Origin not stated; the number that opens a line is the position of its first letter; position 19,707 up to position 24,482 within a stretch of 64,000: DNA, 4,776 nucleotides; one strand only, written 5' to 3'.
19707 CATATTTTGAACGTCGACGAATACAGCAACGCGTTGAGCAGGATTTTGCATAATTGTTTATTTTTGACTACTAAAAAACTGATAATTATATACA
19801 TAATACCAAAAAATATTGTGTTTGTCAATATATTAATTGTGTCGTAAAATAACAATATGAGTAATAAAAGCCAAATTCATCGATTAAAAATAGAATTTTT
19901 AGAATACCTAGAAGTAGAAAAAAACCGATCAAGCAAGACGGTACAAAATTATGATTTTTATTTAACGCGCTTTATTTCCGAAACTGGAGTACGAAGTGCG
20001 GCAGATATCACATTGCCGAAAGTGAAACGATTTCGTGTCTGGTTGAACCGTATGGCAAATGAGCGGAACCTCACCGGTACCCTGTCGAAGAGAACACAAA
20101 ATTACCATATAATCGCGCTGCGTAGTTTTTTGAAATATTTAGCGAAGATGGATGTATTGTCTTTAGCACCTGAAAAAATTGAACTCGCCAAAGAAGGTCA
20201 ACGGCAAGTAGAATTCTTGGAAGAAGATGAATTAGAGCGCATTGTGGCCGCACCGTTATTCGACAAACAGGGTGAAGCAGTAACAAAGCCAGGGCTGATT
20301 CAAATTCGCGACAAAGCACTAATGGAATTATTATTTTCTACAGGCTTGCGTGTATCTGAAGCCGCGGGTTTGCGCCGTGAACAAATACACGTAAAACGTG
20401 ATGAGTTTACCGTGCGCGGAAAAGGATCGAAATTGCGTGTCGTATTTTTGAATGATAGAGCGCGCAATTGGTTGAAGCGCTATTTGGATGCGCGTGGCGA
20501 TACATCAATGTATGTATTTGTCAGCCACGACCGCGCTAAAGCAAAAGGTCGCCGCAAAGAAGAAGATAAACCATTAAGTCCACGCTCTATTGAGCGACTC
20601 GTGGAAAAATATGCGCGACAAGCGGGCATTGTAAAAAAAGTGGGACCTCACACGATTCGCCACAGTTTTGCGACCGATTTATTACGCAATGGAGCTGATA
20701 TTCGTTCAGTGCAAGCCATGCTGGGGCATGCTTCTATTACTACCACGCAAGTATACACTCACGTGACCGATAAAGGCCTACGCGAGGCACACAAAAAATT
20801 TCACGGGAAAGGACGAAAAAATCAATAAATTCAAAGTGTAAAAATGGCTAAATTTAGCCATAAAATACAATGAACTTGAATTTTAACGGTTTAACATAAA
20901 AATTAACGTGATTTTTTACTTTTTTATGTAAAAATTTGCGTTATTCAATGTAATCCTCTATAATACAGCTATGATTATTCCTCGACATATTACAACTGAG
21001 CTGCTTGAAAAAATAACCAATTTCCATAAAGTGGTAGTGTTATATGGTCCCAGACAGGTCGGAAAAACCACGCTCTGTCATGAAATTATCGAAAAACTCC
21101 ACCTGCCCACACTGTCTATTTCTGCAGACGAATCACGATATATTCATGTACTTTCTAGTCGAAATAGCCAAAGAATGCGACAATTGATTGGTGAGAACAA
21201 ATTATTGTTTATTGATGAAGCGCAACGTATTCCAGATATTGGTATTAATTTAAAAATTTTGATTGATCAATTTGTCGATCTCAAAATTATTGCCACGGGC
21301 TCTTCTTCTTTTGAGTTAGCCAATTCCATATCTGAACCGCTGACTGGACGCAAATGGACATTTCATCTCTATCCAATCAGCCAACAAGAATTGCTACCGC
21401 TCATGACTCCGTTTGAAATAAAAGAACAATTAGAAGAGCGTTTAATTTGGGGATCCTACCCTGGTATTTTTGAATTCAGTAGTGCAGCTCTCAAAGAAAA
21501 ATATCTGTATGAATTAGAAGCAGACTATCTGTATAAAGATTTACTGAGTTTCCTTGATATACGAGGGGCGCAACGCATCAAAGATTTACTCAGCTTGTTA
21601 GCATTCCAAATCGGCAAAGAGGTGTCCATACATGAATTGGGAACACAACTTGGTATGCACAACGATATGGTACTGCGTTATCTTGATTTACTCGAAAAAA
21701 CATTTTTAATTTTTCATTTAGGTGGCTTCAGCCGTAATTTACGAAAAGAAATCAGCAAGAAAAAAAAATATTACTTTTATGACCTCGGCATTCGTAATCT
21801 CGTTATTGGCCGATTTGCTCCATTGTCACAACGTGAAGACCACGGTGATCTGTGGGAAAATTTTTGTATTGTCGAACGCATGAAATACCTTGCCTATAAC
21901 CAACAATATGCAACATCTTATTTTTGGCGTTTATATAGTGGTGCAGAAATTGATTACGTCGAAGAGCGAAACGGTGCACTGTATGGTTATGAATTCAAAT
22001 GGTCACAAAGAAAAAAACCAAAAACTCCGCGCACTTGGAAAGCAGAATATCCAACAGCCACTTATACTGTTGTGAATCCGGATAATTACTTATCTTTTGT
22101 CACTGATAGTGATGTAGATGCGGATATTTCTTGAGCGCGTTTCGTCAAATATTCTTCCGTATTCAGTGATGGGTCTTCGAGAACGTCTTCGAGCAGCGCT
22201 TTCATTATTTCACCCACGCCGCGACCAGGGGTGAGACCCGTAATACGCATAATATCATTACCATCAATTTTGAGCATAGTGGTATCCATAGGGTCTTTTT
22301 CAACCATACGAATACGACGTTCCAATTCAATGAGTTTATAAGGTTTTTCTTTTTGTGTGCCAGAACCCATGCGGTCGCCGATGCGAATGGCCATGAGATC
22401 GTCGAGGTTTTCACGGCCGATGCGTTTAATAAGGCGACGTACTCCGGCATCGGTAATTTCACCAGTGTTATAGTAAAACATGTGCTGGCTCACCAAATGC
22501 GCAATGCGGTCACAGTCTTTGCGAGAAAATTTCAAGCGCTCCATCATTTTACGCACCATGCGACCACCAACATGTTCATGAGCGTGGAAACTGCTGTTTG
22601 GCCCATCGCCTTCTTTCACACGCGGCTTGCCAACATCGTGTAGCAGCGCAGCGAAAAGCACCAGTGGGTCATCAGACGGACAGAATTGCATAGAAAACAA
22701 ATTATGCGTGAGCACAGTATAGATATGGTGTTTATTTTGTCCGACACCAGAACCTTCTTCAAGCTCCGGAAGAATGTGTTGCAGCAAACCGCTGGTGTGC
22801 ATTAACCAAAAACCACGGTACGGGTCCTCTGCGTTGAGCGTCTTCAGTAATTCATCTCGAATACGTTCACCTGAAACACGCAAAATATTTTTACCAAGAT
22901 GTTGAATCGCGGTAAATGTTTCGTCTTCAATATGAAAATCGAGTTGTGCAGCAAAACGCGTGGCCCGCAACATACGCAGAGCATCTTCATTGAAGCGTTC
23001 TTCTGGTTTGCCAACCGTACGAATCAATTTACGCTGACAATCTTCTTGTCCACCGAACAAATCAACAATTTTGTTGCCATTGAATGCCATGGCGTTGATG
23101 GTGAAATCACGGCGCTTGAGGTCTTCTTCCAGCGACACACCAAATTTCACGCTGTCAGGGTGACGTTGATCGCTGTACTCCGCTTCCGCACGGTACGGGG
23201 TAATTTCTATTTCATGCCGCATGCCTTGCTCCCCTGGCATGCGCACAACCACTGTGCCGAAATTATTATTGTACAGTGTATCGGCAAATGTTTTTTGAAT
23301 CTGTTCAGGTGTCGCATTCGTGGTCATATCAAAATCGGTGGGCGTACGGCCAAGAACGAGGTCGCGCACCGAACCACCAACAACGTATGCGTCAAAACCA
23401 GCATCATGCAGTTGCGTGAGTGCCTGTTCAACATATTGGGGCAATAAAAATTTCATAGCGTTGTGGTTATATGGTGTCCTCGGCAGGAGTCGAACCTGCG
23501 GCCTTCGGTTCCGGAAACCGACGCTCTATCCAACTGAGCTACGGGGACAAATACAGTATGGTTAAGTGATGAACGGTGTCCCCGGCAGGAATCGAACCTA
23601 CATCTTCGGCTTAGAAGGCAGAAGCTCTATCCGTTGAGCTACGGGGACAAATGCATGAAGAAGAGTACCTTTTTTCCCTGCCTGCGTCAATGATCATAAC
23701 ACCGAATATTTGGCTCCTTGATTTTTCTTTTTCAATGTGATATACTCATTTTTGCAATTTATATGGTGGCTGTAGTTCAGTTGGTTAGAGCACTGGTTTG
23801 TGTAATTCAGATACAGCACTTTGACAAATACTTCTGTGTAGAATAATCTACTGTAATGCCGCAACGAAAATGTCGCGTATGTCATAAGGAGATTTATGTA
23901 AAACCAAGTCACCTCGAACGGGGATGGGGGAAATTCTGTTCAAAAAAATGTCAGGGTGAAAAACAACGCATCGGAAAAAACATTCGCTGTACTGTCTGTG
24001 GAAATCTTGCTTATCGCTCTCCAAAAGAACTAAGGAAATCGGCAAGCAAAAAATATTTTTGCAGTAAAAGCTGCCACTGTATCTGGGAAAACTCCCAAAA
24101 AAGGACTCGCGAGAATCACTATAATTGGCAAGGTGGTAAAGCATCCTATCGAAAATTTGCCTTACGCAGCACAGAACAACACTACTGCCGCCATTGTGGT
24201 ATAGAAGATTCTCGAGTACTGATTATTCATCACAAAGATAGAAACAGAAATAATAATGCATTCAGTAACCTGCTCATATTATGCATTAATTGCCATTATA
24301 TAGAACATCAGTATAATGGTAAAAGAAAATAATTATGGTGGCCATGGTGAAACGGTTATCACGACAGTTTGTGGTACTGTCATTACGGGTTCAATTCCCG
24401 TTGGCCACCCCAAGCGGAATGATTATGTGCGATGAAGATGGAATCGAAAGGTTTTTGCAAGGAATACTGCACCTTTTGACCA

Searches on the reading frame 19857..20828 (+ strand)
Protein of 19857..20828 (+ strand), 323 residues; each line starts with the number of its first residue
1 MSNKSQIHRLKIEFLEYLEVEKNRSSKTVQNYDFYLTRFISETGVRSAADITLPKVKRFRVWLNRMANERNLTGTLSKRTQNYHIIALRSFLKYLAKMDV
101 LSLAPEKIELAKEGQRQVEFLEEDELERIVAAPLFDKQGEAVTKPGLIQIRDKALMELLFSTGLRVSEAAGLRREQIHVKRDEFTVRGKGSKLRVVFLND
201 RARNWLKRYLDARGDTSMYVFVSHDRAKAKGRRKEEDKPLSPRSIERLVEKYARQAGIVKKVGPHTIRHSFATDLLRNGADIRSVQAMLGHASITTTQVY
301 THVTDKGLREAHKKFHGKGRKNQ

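Call 111: search_protein_families(library=pfam, proteins=[window:19857-20828:+], max_evalue=0.00001)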
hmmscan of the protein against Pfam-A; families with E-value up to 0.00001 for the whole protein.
window:19857-20828:+ (323 aa): 3 families
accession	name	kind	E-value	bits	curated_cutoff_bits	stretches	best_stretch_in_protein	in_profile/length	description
PF00589.27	Phage_integrase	-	1.6e-45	155.4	27.1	1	120-305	2-170/172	Phage integrase family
PF02899.23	Phage_int_SAM_1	-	2.6e-10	40.9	22.3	1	13-96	3-80/83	Phage integrase, N-terminal SAM-like domain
PF13495.12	Phage_int_SAM_4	-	2e-06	28.5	27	1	13-99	4-82/85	Phage integrase, N-terminal SAM-like domain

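Call 112: search_protein_families(library=ncbifam, proteins=[window:19857-20828:+], max_evalue=0.00001)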
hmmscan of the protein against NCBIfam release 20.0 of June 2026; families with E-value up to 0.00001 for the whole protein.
window:19857-20828:+ (323 aa): 11 families
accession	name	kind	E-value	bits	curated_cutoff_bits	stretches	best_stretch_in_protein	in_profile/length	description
TIGR02225.1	recomb_XerD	equivalog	9.3e-69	231.9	329.6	1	13-317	2-288/290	site-specific tyrosine recombinase XerD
TIGR02224.1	recomb_XerC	equivalog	2.2e-68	230.8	335.15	1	13-320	2-294/295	tyrosine recombinase XerC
NF001399.0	PRK00283.1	subfamily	4.4e-65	219.9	279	1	13-319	11-299/300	tyrosine recombinase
NF040815.2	recomb_XerA_Arch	equivalog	1.3e-63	215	220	1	13-311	2-262/263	site-specific tyrosine recombinase/integron integrase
NF002331.0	PRK01287.1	subfamily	7.5e-55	186.4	371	1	6-321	25-330/365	site-specific tyrosine recombinase XerC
TIGR02249.1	integrase_gron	subfamily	9.2e-40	136.9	265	2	218-307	215-304/315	integron integrase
NF003462.0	PRK05084.1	equivalog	2.8e-35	121.7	267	1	150-315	195-356/360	tyrosine recombinase XerS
NF011946.0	PRK15417.1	equivalog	4.1e-25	88.7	435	2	243-306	255-318/337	integron integrase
NF007370.0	PRK09870.1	subfamily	6.8e-11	42.2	221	1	144-303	26-179/200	tyrosine-type DNA invertase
NF007371.0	PRK09871.1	subfamily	6.4e-10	38.9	222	1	146-302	22-173/198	tyrosine-type DNA invertase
NF040693.1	recomb_GmtY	equivalog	1.3e-08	34.5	340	1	211-310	341-439/441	gamma-mobile-trio recombinase GmtY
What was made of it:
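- On Integron: The only tyrosine recombinase (19857-20828) scores 137 bits against a cut-off of 265 for integron integrase, and 232 bits for XerD (call 112).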

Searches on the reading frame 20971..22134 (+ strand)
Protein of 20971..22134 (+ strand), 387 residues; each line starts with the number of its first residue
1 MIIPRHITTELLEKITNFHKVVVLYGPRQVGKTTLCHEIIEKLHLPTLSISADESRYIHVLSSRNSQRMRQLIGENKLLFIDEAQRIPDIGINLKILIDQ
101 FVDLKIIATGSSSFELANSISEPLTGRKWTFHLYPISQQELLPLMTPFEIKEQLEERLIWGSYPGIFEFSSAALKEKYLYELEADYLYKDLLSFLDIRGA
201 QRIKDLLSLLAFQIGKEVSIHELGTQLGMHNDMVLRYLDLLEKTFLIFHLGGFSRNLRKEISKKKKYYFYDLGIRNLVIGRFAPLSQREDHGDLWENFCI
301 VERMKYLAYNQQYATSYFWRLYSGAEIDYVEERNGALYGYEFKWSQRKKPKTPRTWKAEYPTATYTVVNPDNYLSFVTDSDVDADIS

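Call 111: search_protein_families(library=pfam, proteins=[window:20971-22134:+], max_evalue=0.00001)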
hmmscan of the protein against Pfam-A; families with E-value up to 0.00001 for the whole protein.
window:20971-22134:+ (387 aa): 3 families
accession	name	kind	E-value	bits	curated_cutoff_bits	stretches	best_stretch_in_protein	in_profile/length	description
PF13635.12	DUF4143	-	1.4e-36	126.1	28.1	1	189-345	2-160/160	Domain of unknown function (DUF4143)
PF13173.12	AAA_14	-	2.8e-29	102.2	27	1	19-142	2-129/129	AAA domain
PF00004.35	AAA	-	6.4e-08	33.6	21.2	1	22-87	1-69/131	ATPase family associated with various cellular activities (AAA)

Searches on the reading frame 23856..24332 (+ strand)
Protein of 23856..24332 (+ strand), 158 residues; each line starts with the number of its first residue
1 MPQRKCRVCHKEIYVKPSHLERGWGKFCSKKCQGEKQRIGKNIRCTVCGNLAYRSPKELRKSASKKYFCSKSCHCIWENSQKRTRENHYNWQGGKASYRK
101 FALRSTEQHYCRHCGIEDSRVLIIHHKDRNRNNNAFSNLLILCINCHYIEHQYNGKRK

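Call 49: search_protein_families(library=pfam, proteins=[window:23856-24332:+], max_evalue=0.01)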
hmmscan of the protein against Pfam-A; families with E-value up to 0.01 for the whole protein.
window:23856-24332:+ (158 aa): 2 families
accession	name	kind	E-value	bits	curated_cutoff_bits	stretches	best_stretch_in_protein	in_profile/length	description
PF06467.20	zf-FCS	-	0.0037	17.5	22.4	1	40-73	2-35/39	MYM-type Zinc finger with FCS sequence motif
PF13392.12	HNH_3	-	0.0061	16.6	24.8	1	122-140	19-37/46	HNH endonuclease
